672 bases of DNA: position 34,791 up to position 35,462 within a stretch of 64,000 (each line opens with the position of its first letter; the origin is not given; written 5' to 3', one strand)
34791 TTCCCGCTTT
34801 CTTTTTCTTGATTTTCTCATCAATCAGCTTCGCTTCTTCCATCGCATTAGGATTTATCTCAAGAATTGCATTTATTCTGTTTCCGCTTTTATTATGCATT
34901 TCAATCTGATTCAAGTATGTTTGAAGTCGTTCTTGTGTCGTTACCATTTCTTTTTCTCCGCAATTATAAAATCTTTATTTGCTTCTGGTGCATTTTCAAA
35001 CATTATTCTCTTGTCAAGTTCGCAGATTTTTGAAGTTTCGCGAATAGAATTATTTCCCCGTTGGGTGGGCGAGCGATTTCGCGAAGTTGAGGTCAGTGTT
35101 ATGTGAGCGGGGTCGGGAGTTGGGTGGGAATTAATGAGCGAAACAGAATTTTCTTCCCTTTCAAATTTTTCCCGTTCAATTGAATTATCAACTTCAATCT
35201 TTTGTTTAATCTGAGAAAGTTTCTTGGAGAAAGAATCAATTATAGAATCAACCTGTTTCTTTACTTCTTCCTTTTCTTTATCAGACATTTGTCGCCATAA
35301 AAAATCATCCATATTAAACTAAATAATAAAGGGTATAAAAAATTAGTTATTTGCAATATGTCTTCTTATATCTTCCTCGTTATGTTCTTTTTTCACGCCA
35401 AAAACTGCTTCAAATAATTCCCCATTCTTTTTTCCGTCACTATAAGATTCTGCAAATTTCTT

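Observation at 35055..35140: The same repeat module lies in frame inside the GatC-like gene upstream of gatA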

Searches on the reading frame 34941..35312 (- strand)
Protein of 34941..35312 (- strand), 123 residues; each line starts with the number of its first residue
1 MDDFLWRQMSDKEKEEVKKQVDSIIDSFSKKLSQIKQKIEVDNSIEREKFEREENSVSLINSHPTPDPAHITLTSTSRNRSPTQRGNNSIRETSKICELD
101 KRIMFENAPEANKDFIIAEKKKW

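Call 13: search_protein_families(library=pfam, proteins=[window:34941-35312:-], max_evalue=0.1)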
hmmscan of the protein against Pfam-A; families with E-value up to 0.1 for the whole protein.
window:34941-35312:- (123 aa): 1 family
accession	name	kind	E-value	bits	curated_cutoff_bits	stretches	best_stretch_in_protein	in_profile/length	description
PF02686.20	GatC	-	0.0028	18.3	23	0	10-36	2-27/66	Glu-tRNAGln amidotransferase C subunit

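Call 16: find_homologous_proteins(query=window:34941-35312:-, max_evalue=0.01)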
Query window:34941-35312:- (123 aa): 55 proteins with E <= 0.01 among 62 candidates.
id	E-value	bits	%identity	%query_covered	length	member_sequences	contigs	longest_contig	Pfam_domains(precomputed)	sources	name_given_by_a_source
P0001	5.6e-72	257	100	100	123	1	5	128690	-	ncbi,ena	-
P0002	6.8e-29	118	56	98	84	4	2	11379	-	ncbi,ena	-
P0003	1.1e-28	118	57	98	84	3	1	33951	-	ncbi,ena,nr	ncbi:Uncharacterised protein [uncultured archaeon]|nr:Uncharacterised protein [uncultured archaeon]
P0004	2.0e-27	114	54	98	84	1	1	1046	-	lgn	-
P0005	4.9e-27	112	56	98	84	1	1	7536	-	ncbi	-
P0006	1.3e-26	111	55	98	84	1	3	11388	-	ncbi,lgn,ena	-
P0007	2.6e-26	110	55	98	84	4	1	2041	PF02686.21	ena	-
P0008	5.6e-26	109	53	98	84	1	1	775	-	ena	-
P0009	1.8e-25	107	53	98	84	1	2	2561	-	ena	-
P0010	2.5e-25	107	53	98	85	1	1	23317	-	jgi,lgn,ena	-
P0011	3.9e-25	106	54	98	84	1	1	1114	-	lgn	-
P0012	1.3e-24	104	51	98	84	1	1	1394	-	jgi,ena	-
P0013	1.7e-24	104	54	98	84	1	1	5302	PF02686.21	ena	-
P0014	1.7e-23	101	52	98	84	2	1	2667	-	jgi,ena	-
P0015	5.4e-23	99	49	98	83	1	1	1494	-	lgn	-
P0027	2.9e-18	84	47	98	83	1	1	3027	PF02686.21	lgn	-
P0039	1.0e-12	66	39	100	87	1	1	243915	PF02686.21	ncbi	-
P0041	1.3e-12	66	40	98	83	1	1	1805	PF02686.21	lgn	-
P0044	4.4e-12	64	39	98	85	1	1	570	PF02686.21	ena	-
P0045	4.6e-12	64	42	93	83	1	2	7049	PF02686.21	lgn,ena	-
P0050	2.2e-10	59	37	98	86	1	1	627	PF02686.21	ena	-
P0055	1.7e-4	40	32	100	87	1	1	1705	PF02686.21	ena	-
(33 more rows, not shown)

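Call 19: find_encoding_contigs(protein=P0001, flank=10000, max_places=5)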
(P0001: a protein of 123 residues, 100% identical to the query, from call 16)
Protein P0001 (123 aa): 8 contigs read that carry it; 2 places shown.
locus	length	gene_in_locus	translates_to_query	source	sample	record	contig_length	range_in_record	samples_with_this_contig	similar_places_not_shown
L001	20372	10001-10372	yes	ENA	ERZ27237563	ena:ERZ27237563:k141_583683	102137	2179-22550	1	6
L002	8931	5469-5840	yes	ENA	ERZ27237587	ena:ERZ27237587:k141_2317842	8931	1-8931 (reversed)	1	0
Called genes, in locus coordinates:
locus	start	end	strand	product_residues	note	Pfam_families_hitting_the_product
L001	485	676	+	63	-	-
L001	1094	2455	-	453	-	PF02934:GatB_N, PF02637:GatB_Yqey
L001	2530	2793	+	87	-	-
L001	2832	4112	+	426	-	PF18195:GatD_N, PF00710:Asparaginase, PF17763:Asparaginase_C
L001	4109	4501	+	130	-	-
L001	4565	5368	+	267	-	PF02661:Fic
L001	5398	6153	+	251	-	-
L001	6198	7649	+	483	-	PF02934:GatB_N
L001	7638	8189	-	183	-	PF00719:Pyrophosphatase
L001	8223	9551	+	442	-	PF01336:tRNA_anti-codon, PF00152:tRNA-synt_2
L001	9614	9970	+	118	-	-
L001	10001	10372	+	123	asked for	-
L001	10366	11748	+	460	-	PF01425:Amidase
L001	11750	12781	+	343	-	PF01368:DHH, PF02272:DHHA1 (weak)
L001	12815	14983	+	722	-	PF13360:PQQ_2 (faint)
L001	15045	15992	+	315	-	-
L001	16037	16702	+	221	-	PF13483:Lactamase_B_3, PF12706:Lactamase_B_2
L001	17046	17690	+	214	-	PF02676:TYW3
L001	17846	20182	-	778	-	PF02359:CDC48_N, PF02933:CDC48_2, PF05496:RuvB_N, PF00004:AAA, PF07724:AAA_2 (weak), PF17862:AAA_lid_3, PF00004:AAA, PF17862:AAA_lid_3, +24 more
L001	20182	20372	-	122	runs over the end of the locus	-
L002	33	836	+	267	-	PF02661:Fic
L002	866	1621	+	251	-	-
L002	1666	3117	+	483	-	PF02934:GatB_N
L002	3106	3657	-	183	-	PF00719:Pyrophosphatase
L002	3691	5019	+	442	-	PF01336:tRNA_anti-codon, PF00152:tRNA-synt_2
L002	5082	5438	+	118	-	-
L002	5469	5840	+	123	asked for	-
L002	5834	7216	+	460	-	PF01425:Amidase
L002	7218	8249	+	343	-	PF01368:DHH, PF02272:DHHA1 (weak)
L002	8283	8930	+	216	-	?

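Call 20: find_encoding_contigs(protein=P0003, flank=10000, max_places=3)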
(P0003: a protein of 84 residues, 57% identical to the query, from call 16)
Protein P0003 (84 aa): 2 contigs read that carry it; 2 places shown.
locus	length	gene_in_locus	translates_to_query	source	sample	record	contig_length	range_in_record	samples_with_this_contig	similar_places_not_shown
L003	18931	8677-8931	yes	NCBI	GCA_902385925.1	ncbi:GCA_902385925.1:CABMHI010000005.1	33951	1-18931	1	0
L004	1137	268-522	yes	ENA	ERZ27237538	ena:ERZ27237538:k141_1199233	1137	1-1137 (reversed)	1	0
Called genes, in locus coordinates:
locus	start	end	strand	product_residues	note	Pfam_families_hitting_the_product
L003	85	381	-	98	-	-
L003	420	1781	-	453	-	PF02934:GatB_N, PF02637:GatB_Yqey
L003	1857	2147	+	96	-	-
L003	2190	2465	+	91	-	-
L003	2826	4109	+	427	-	PF18195:GatD_N, PF00710:Asparaginase, PF17763:Asparaginase_C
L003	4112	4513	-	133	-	PF06210:DUF1003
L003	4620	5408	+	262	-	PF02661:Fic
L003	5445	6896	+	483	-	PF02934:GatB_N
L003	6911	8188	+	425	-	PF01336:tRNA_anti-codon, PF00152:tRNA-synt_2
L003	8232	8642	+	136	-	-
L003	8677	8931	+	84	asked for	-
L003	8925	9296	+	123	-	-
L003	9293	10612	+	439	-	PF01425:Amidase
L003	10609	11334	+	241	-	PF00149:Metallophos, PF12850:Metallophos_2, PF14582:Metallophos_3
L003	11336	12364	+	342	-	PF01368:DHH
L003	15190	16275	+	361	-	-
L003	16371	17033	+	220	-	PF13483:Lactamase_B_3, PF12706:Lactamase_B_2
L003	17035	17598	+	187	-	PF02676:TYW3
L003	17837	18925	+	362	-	PF00091:Tubulin, PF12327:FtsZ_C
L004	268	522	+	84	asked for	-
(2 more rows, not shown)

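Call 56: search_solved_structures(query=A2, max_evalue=10, show_alignments=2)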
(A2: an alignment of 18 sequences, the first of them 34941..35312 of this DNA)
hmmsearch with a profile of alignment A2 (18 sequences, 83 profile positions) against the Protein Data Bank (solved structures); distinct sequences matched with E-value up to 10: 8.
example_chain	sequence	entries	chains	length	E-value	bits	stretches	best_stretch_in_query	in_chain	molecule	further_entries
3h0l_C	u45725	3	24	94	0.00036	24.1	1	8-77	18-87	Glutamyl-tRNA(Gln) amidotransferase subunit C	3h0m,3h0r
7wmp_A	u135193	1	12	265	0.35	14.6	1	7-44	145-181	Nozzle protein gp25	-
3dby_A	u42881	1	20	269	0.88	13.3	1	2-38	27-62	uncharacterized protein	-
6hqa_K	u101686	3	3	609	0.95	13.2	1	18-49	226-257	Subunit (61/68 kDa) of TFIID and SAGA complexes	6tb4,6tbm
9cop_y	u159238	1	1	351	1.1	12.9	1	14-39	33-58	Regulator of V-ATPase in vacuolar membrane protein 2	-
8up1_A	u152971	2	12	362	2.7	11.8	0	13-53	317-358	De Novo Protein sr322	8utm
7b9v_D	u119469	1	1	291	3.8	11.3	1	6-57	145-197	Splicing factor YJU2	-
5bqm_B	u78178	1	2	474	4.6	11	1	2-38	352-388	Somatoliberin,Botulinum neurotoxin type D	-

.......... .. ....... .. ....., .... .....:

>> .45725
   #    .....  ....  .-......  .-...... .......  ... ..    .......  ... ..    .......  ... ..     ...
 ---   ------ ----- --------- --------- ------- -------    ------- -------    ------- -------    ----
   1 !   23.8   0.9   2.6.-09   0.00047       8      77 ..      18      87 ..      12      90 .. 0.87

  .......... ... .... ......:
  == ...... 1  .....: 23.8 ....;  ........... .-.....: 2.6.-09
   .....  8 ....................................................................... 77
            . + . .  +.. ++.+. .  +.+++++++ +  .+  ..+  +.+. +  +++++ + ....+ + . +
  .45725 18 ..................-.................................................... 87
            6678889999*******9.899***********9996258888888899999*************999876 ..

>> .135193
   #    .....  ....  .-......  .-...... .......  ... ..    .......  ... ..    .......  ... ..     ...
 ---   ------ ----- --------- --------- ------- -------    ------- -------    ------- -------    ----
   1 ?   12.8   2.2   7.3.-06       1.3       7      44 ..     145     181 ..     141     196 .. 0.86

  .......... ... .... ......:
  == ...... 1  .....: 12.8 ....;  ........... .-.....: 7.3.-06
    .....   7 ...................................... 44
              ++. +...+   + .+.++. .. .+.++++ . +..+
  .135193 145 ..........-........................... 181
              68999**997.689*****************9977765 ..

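Call 81: predict_structure(alignment_id=A2)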
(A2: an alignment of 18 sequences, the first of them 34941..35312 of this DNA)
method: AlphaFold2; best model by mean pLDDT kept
length: 123 residues; sequences in the alignment: 18
mean_pLDDT: 61.6   pTM: 0.28
mean pLDDT of the five models: 61.6, 60.0, 60.0, 58.4, 58.1
residues with pLDDT >= 90: 21; 70-90: 15; 50-70: 38; < 50: 49
segments of 3 or more residues with pLDDT < 50: 55-57, 59-67, 69-90, 92-97, 117-123
pLDDT, mean of each block of 10 residues (from residue 1): 82 94 94 80 57 49 43 41 44 48 60 52 44
secondary structure, 60 per line:
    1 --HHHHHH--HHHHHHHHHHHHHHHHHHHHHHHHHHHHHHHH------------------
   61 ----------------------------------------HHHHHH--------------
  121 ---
elements in order: H3-8 H11-42 H101-106

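Call 102: find_encoding_contigs(protein=P0002, flank=6000, max_places=2)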
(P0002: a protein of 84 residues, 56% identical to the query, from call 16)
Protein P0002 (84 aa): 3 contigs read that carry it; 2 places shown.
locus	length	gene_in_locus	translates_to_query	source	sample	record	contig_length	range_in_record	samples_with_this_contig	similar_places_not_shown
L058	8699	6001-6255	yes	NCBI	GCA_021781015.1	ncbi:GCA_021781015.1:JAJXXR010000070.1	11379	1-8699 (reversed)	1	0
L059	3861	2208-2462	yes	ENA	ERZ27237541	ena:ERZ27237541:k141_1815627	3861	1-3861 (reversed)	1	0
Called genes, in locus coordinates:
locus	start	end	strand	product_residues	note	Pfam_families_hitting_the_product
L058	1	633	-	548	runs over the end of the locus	-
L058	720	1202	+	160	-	PF00334:NDK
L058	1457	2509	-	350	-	-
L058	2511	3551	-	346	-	-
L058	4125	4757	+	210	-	PF01336:tRNA_anti-codon, PF00152:tRNA-synt_2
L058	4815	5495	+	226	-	-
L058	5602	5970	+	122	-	-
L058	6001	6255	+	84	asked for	-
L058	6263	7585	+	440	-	PF01425:Amidase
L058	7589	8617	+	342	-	PF01368:DHH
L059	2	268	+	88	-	?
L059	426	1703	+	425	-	PF01336:tRNA_anti-codon, PF00152:tRNA-synt_2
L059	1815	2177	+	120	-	-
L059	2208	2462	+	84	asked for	-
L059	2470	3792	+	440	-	PF01425:Amidase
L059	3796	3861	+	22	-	?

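Call 111: list_cluster_members(proteins=[P0001, P0002, P0059, P0068])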
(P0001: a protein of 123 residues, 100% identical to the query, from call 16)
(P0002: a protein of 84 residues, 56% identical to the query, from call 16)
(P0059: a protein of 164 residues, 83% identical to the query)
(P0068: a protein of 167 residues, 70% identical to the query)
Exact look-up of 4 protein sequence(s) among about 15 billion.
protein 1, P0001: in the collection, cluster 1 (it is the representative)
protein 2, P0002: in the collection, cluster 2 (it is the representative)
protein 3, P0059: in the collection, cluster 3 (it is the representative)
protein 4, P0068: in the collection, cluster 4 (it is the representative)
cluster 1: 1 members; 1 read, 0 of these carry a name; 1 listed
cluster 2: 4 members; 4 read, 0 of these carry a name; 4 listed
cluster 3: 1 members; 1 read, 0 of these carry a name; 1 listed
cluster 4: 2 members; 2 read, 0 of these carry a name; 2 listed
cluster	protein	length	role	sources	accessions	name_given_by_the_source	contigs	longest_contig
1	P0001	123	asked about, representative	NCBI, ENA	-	-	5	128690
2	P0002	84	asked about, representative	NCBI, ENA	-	-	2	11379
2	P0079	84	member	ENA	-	-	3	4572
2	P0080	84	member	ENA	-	-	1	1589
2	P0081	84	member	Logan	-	-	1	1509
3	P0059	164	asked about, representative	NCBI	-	-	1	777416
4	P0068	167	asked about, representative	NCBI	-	-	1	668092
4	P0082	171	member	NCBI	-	-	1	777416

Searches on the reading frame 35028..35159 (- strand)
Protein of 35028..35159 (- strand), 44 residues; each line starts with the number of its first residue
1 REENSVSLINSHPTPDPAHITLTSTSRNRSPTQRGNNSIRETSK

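Call 28: find_homologous_proteins(query=A7, max_evalue=10)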
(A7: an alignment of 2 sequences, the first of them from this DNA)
Query A7 (2 sequences): no candidate shares three 5-residue words with the query. No homologue found.

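Call 64: search_protein_representatives(alignment_id=A9)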
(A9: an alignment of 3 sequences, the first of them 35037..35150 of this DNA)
Query: 3 sequences, 33 profile positions. Proteins with E-value up to 0.001 (for the whole library): 3; up to 1e-10: 1; up to 1e-30: 0. The best 3 are listed.
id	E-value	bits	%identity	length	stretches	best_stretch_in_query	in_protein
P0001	1.0e-15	73.0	-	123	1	1-33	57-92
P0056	1.1e-07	47.4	-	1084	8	9-23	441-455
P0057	1.2e-05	40.8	-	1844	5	16-31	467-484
